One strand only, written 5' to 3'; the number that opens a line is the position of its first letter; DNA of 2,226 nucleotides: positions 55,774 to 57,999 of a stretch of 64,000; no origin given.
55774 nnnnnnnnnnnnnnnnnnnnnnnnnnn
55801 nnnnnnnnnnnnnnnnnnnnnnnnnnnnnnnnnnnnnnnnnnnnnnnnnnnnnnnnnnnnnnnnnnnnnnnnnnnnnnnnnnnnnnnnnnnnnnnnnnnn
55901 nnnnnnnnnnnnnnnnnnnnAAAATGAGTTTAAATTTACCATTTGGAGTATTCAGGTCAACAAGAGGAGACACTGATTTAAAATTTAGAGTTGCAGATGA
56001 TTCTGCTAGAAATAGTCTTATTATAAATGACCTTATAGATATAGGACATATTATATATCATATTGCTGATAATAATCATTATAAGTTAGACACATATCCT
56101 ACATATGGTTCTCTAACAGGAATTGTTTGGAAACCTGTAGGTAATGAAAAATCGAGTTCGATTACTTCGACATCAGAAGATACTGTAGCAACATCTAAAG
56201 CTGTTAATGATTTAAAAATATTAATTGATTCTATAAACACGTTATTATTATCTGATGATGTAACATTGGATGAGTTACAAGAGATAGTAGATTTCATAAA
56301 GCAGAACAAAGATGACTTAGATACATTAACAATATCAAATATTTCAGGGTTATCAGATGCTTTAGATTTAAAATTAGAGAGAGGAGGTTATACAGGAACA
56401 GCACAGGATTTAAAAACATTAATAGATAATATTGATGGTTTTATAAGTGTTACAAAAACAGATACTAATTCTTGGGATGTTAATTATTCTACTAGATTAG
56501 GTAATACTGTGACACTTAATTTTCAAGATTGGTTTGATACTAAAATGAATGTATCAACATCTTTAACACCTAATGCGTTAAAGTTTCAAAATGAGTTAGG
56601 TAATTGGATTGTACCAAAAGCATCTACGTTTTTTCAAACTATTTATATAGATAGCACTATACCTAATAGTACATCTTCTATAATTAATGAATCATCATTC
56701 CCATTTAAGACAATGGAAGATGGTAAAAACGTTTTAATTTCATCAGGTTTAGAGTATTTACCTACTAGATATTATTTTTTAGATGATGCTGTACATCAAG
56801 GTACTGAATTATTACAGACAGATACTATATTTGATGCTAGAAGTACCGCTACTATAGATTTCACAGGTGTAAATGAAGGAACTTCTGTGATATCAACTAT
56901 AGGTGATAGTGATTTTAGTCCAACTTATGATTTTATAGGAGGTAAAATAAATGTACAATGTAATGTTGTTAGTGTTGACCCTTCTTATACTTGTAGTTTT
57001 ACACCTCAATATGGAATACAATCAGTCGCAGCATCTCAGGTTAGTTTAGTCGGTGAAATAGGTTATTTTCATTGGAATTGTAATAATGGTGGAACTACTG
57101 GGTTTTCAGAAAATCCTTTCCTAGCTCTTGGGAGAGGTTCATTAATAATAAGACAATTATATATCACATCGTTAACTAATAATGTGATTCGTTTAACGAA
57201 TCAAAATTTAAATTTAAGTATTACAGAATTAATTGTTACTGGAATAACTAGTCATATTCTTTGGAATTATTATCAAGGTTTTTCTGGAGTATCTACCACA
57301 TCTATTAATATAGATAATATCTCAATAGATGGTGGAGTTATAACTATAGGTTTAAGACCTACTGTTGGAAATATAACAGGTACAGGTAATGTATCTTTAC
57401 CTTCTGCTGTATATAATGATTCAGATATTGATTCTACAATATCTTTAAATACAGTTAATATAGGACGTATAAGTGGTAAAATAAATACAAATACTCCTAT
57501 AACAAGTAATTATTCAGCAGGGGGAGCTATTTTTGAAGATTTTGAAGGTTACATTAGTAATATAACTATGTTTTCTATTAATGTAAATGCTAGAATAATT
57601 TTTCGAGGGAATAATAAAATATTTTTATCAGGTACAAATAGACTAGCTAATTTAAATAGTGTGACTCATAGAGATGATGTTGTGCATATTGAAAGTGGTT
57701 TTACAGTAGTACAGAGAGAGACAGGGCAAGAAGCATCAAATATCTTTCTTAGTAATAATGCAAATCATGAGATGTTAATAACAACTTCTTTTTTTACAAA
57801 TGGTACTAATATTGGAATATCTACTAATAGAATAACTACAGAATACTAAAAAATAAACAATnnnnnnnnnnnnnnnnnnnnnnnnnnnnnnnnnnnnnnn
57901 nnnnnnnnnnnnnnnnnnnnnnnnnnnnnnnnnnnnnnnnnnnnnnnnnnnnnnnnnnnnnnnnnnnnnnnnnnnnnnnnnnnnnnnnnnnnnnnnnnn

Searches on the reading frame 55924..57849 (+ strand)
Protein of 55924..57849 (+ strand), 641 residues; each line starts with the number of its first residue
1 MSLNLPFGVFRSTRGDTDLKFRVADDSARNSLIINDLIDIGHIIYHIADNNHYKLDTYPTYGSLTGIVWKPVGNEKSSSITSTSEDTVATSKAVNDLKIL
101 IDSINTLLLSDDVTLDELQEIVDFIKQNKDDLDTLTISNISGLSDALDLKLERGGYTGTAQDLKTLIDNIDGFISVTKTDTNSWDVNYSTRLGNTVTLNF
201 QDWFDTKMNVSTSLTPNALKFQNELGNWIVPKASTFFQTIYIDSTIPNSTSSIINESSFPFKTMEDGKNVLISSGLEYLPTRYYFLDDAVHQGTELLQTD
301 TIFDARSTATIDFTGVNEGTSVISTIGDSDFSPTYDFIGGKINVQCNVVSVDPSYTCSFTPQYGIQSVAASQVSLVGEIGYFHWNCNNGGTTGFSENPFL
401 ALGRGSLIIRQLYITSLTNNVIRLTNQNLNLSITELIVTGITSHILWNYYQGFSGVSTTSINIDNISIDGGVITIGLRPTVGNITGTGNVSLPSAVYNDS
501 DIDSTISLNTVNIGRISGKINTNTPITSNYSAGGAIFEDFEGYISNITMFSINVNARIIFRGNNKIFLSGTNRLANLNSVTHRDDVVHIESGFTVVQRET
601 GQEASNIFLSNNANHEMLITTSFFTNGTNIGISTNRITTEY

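Call 21: search_protein_families(library=phrogs, proteins=[window:55924-57849:+], max_evalue=0.00001)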
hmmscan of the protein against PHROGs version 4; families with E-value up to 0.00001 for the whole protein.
window:55924-57849:+ (641 aa): 2 families
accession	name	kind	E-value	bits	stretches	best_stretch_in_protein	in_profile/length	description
phrog_19602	-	tail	1.9e-11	44.4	1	95-181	206-296/504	tail fiber protein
phrog_24819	-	unknown function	5.9e-08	32.3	1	88-161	254-327/823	-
